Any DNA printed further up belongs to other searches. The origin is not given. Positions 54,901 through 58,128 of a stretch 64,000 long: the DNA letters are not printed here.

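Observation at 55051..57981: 976-aa nonaheme cytochrome c carrying a type IX secretion C-terminal domain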

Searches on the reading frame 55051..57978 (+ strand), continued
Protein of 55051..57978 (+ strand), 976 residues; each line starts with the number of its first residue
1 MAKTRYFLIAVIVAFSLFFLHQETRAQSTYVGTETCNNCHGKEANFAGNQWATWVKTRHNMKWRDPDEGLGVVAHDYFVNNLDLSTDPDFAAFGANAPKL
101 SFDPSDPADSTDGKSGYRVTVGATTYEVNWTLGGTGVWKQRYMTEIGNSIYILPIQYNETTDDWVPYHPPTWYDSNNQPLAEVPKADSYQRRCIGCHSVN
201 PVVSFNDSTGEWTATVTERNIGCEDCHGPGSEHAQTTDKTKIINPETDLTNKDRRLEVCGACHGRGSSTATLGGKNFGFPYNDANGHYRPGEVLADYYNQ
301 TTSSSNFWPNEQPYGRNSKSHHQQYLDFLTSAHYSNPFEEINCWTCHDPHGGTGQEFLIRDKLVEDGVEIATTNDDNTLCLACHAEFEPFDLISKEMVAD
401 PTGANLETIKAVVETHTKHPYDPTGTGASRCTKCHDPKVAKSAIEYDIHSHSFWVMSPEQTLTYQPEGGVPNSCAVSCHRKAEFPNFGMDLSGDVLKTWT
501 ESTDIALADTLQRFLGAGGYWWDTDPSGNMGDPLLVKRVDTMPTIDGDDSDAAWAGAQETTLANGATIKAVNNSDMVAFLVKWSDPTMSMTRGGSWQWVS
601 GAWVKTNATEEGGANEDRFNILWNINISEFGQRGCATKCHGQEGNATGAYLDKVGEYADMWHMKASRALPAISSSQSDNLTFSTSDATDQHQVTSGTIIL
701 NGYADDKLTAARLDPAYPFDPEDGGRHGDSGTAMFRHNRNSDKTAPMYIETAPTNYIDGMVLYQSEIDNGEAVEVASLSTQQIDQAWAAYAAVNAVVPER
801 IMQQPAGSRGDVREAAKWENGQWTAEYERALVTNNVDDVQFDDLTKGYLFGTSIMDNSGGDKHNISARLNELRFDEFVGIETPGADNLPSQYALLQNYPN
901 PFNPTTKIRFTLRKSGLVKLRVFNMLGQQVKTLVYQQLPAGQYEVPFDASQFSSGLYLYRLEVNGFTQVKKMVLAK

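Call 9: find_homologous_proteins(query=window:55051-57978:+)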
Query window:55051-57978:+ (976 aa): 1310 proteins with E <= 0.001 among 8000 candidates; the best 120 are listed.
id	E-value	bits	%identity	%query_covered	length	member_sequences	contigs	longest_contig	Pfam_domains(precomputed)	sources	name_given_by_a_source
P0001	0.0e+0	2330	100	100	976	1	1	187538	PF09699.16,PF14537.12,PF09459.17,PF18962.8,PF02335.21,PF14522.12,PF22113.2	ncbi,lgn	ncbi:MAG: ammonia-forming cytochrome c nitrite reductase subunit c552 [bacterium]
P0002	0.0e+0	1899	80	100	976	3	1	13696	PF09699.16,PF14537.12,PF09459.17,PF18962.8,PF14522.12,PF22113.2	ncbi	-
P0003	0.0e+0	1823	77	98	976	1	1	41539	PF09699.16,PF09459.17,PF18962.8,PF14522.12,PF22113.2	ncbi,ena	-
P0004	0.0e+0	1552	68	100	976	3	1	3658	PF13435.12,PF09459.17,PF18962.8,PF22113.2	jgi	-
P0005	0.0e+0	1408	63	100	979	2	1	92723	PF09459.17,PF18962.8,PF13860.13,PF14522.12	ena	-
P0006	0.0e+0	1017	72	55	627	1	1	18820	PF09699.16,PF14537.12,PF18962.8,PF14522.12,PF22113.2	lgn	-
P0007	3.4e-292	990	70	55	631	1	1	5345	PF09699.16,PF18962.8,PF14522.12,PF22113.2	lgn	-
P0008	3.6e-288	977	71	55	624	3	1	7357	PF09699.16,PF14537.12,PF18962.8,PF02335.21,PF14522.12,PF22113.2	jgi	-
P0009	1.5e-283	962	68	56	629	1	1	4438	PF09699.16,PF14537.12,PF13435.12,PF18962.8,PF14522.12,PF22113.2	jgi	jgi:predicted CXXCH cytochrome family protein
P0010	3.6e-267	907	46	99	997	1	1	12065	PF09699.16,PF13435.12,PF09459.17,PF18962.8,PF22113.2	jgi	-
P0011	2.0e-263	895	47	97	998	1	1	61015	PF09699.16,PF13435.12,PF09459.17,PF18962.8,PF02335.21,PF14522.12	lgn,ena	-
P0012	9.5e-259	880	46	99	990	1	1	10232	PF09699.16,PF13435.12,PF09459.17,PF18962.8,PF14522.12,PF22113.2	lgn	-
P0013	6.3e-256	870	45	99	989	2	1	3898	PF09699.16,PF09459.17,PF18962.8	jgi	jgi:hypothetical protein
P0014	1.5e-226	773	43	100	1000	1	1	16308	PF09459.17,PF18962.8,PF14522.12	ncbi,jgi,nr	ncbi:MAG: T9SS type A sorting domain-containing protein [Calditrichaeota bacterium]|nr:T9SS type A s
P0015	3.1e-223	762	42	100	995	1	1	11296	PF09459.17,PF18962.8,PF14522.12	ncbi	ncbi:MAG: ethylbenzene dehydrogenase-related protein [bacterium]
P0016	7.9e-219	747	41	100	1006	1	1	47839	PF13435.12,PF09459.17,PF18962.8,PF14522.12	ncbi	-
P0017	1.4e-218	747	41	100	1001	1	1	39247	PF09459.17,PF18962.8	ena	-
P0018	1.4e-217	743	42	99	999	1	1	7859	PF09459.17,PF18962.8,PF14522.12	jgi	-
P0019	2.2e-216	739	41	97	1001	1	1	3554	PF09459.17,PF18962.8,PF14522.12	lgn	-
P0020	2.2e-213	729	41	99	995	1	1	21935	PF09459.17,PF18962.8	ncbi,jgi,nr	ncbi:MAG: T9SS type A sorting domain-containing protein [Calditrichaeota bacterium]|nr:T9SS type A s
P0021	4.1e-212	725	41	100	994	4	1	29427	PF09459.17,PF18962.8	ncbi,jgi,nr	ncbi:MAG: T9SS type A sorting domain-containing protein [Chlorobi bacterium]|nr:T9SS type A sorting 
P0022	2.0e-210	720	40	100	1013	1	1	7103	PF09459.17,PF18962.8,PF14522.12,PF22113.2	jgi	jgi:hypothetical protein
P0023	4.0e-210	719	41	99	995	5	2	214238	PF09699.16,PF09459.17,PF18962.8,PF14522.12,PF22113.2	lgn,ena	-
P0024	1.7e-207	710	41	100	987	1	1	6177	PF09459.17,PF18962.8,PF13860.13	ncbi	-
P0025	5.6e-207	708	42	99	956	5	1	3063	PF13435.12,PF09459.17,PF18962.8,PF02335.21,PF22113.2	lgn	-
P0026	8.3e-203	694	54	54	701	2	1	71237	PF13435.12,PF18962.8,PF14522.12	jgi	-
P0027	1.0e-201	691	52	55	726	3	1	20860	PF09699.16,PF13435.12,PF18962.8,PF02335.21,PF14522.12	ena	-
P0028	3.2e-200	686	41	97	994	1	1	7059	PF09459.17,PF18962.8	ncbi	-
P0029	1.7e-199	683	41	97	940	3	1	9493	PF09459.17,PF18962.8,PF22113.2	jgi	-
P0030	8.6e-199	681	43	89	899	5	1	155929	PF09459.17,PF18962.8,PF02335.21,PF22113.2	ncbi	ncbi:MAG: ethylbenzene dehydrogenase-related protein [Bacteroidota bacterium]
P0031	1.2e-198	681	51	54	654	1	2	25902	PF14537.12,PF13435.12,PF18962.8,PF14522.12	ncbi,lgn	-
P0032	1.6e-198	680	41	99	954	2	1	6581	PF09699.16,PF13435.12,PF09459.17,PF18962.8,PF22113.2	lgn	-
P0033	2.2e-198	680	43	89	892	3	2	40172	PF09459.17,PF18962.8,PF02335.21,PF22113.2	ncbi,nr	ncbi:MAG: ammonia-forming cytochrome c nitrite reductase subunit c552 [candidate division KSB1 bacte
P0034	2.5e-197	676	39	99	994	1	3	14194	PF09459.17,PF18962.8,PF13860.13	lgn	-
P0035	4.5e-197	675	42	96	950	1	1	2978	PF09459.17,PF18962.8,PF02335.21,PF22113.2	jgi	jgi:hypothetical protein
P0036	3.3e-196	673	41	97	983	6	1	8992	PF13435.12,PF09459.17,PF13860.13,PF14522.12,PF22113.2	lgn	-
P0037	3.4e-196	672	41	97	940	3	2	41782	PF09699.16,PF13435.12,PF09459.17,PF18962.8,PF02335.21,PF22113.2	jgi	jgi:hypothetical protein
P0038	4.9e-194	665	40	100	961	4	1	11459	PF13435.12,PF09459.17,PF18962.8,PF13860.13,PF02335.21,PF14522.12,PF22113.2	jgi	jgi:hypothetical protein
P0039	1.0e-193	664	50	59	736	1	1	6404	PF18962.8,PF14522.12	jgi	-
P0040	2.8e-191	656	40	100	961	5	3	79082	PF13435.12,PF09459.17,PF18962.8,PF13860.13,PF22113.2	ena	-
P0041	8.2e-190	651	39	98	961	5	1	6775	PF13435.12,PF09459.17,PF18962.8,PF02335.21,PF14522.12,PF22113.2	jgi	jgi:hypothetical protein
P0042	1.7e-182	627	43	47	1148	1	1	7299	PF09699.16,PF14537.12,PF13715.13,PF13435.12,PF14686.13,PF16371.13,PF13620.13,PF02335.21,PF14522.12,PF22113.2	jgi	jgi:predicted CXXCH cytochrome family protein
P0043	5.1e-182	626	42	46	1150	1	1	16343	PF09699.16,PF14537.12,PF13715.13,PF13435.12,PF14686.13,PF16371.13,PF13620.13,PF02335.21,PF14522.12,PF22113.2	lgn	-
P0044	4.4e-181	622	41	47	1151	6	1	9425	PF09699.16,PF14537.12,PF13715.13,PF13435.12,PF14686.13,PF16371.13,PF13620.13,PF02335.21,PF14522.12,PF22113.2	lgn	-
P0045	2.5e-164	567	38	52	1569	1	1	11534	PF09699.16,PF14537.12,PF13435.12,PF22113.2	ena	-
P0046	3.4e-161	557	45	52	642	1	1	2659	PF09699.16,PF13435.12,PF18962.8,PF14522.12,PF22113.2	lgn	-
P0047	7.2e-158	546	36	97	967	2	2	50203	PF09699.16,PF13435.12,PF09459.17,PF18962.8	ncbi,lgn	-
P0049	5.9e-155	536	35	97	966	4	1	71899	PF09699.16,PF09459.17,PF18962.8,PF14522.12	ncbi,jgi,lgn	-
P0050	4.4e-153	530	46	52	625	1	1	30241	PF13435.12,PF18962.8,PF13860.13,PF14522.12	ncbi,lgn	ncbi:MAG: T9SS type A sorting domain-containing protein [Candidatus Glassbacteria bacterium]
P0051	7.8e-149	516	42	55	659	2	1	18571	PF09699.16,PF14537.12,PF18962.8,PF14522.12,PF22113.2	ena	-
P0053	3.4e-147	510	47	54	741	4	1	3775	PF18962.8,PF13860.13,PF14522.12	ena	-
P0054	2.4e-146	507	46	53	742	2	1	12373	PF09699.16,PF18962.8,PF13860.13,PF14522.12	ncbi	-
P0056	1.8e-145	505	34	98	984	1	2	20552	PF09459.17,PF18962.8,PF14522.12,PF22113.2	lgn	-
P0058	3.5e-143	497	44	53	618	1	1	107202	PF09699.16,PF13435.12,PF18962.8,PF13860.13,PF14522.12,PF22113.2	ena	-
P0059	1.5e-142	495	44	54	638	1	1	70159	PF09699.16,PF13435.12,PF18962.8,PF13860.13,PF14522.12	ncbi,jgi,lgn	-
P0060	9.7e-142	492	39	55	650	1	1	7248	PF09699.16,PF18962.8,PF14522.12,PF22113.2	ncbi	-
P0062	1.3e-140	488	40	54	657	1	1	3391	PF18962.8,PF14522.12,PF22113.2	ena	-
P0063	1.6e-140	488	41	55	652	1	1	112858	PF18962.8,PF14522.12,PF22113.2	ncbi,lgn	-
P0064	1.8e-140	488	41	53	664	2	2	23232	PF09699.16,PF14537.12,PF13435.12,PF18962.8,PF14522.12,PF22113.2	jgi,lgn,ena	-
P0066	4.5e-140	487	34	100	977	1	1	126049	PF09699.16,PF09459.17,PF18962.8,PF14522.12,PF22113.2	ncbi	-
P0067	1.9e-139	485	45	53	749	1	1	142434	PF18962.8,PF13860.13,PF14522.12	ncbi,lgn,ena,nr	ncbi:MAG: T9SS type A sorting domain-containing protein [Candidatus Glassbacteria bacterium]|nr:T9SS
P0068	4.4e-139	483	40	55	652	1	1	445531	PF14537.12,PF18962.8,PF22113.2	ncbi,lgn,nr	ncbi:MAG: T9SS C-terminal target domain-containing protein [Calditrichaeota bacterium]|nr:MAG: T9SS 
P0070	2.2e-138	481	41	55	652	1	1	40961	PF13435.12,PF18962.8,PF14522.12,PF22113.2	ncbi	-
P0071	1.3e-137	479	40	56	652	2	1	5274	PF14537.12,PF18962.8,PF14522.12,PF22113.2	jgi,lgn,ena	-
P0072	4.1e-137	477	39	55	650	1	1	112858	PF14537.12,PF18962.8,PF14522.12,PF22113.2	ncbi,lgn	-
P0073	5.5e-137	476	45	53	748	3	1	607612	PF09699.16,PF18962.8,PF13860.13,PF14522.12,PF22113.2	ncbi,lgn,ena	-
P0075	5.3e-135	470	36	92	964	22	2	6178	PF09459.17,PF18962.8,PF22113.2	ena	-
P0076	6.8e-130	453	40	54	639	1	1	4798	PF13435.12,PF18962.8,PF14522.12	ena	-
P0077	2.7e-128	448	39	53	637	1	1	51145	PF18962.8,PF14522.12,PF22113.2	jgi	jgi:Secretion system C-terminal sorting domain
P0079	7.2e-127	443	39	53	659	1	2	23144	PF09699.16,PF18962.8,PF14522.12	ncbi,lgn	-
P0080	7.0e-126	440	39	53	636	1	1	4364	PF09699.16,PF14537.12,PF18962.8,PF13442.12,PF14522.12,PF22113.2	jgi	jgi:Secretion system C-terminal sorting domain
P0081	1.8e-125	438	43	46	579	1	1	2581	PF18962.8,PF14522.12,PF22113.2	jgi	jgi:hypothetical protein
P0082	9.1e-125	436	39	55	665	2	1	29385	PF13435.12,PF18962.8,PF14522.12,PF22113.2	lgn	-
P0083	1.3e-124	435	40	53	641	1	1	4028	PF18962.8,PF14522.12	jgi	-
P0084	2.5e-124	435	39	51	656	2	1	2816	PF09699.16,PF18962.8,PF14522.12,PF22113.2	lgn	-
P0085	1.1e-123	432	40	54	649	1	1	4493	PF18962.8,PF14522.12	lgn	-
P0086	1.9e-123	432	39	53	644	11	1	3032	PF18962.8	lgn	-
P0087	2.7e-123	431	39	51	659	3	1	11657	PF09699.16,PF18962.8,PF14522.12,PF22113.2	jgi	-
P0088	3.7e-123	431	39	55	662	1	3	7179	PF18962.8,PF14522.12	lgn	-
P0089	4.2e-123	431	40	53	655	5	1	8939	PF18962.8,PF14522.12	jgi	-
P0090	3.4e-122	428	38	53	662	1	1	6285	PF09699.16,PF14537.12,PF18962.8,PF14522.12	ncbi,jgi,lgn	-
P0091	4.4e-122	427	38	54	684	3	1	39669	PF13435.12,PF18962.8,PF14522.12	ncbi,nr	ncbi:doubled CXXCH motif [bacterium BMS3Abin03]|nr:doubled CXXCH motif [bacterium BMS3Abin03]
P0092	1.5e-121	425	38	53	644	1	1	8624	PF09699.16,PF14537.12,PF22678.2,PF18962.8,PF13442.12,PF14522.12,PF22113.2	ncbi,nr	ncbi:MAG: hypothetical protein BMS9Abin39_0614 [Ignavibacteria bacterium]|nr:MAG: hypothetical prote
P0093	4.1e-121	424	38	53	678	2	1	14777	PF09699.16,PF18962.8,PF22113.2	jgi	-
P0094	6.3e-121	423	40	51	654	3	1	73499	PF09699.16,PF18962.8,PF14522.12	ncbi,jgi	-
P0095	9.3e-121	423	39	54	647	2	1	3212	PF09699.16,PF18962.8,PF14522.12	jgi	jgi:hypothetical protein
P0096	1.5e-120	422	42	51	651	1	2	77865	PF09699.16,PF18962.8,PF02335.21,PF14522.12,PF22113.2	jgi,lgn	jgi:hypothetical protein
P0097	1.8e-120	422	40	53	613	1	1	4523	PF13435.12,PF18962.8,PF02335.21,PF14522.12,PF22113.2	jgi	jgi:hypothetical protein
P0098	3.3e-120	421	39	53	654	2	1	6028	PF09699.16,PF14537.12,PF13435.12,PF18962.8,PF14522.12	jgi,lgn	-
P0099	1.2e-119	419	40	53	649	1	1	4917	PF18962.8,PF14522.12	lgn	-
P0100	1.3e-119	419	36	56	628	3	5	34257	PF09699.16,PF13435.12,PF18962.8,PF02335.21,PF22113.2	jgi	jgi:hypothetical protein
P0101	2.0e-119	418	40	51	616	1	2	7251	PF09699.16,PF13435.12,PF18962.8,PF02335.21,PF14522.12,PF22113.2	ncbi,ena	ncbi:MAG: ammonia-forming cytochrome c nitrite reductase subunit c552 [candidate division KSB1 bacte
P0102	5.9e-119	417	38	53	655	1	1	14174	PF09699.16,PF18962.8,PF14522.12,PF22113.2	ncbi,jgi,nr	ncbi:MAG: T9SS type A sorting domain-containing protein [Chlorobi bacterium]|nr:T9SS type A sorting 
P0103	2.0e-118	415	41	53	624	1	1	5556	PF09699.16,PF18962.8,PF02335.21,PF14522.12,PF22113.2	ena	-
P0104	4.2e-118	414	38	53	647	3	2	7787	PF09699.16,PF13435.12,PF18962.8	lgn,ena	-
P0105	4.6e-118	414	38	54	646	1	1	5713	PF18962.8,PF14522.12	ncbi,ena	-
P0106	5.7e-118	414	38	53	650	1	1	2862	PF18962.8,PF14522.12,PF22113.2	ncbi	-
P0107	7.0e-118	413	38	54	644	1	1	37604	PF09699.16,PF14537.12,PF18962.8,PF14522.12,PF22113.2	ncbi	-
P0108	1.0e-117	413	37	53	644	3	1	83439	PF09699.16,PF18962.8,PF14522.12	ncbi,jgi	-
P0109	1.6e-117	412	38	51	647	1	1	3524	PF09699.16,PF14537.12,PF18962.8,PF14522.12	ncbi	-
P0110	2.0e-117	412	36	54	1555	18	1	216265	PF09699.16,PF14537.12,PF13435.12,PF18962.8,PF14522.12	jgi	-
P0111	2.2e-117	412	36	86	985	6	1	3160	PF14537.12,PF09459.17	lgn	-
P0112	2.9e-117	411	40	53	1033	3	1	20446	PF09699.16,PF14537.12,PF13435.12,PF18962.8,PF14522.12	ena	-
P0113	3.8e-117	411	38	53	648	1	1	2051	PF09699.16,PF18962.8,PF14522.12,PF22113.2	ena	-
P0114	4.0e-117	411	38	51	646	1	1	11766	PF18962.8,PF14522.12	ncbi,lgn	-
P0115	4.2e-117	411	39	52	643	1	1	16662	PF18962.8,PF14522.12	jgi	jgi:hypothetical protein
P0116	6.1e-117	410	38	52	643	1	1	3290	PF18962.8,PF14522.12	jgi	jgi:hypothetical protein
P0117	8.6e-117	410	37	55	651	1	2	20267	PF14537.12,PF18962.8,PF14522.12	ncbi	-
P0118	2.6e-116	408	39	53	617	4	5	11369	PF09699.16,PF13435.12,PF18962.8,PF02335.21,PF14522.12,PF22113.2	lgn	-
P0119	3.2e-116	408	37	53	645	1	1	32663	PF18962.8,PF14522.12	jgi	-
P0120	5.9e-116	407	37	54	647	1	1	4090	PF14537.12,PF13435.12,PF18962.8,PF14522.12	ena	-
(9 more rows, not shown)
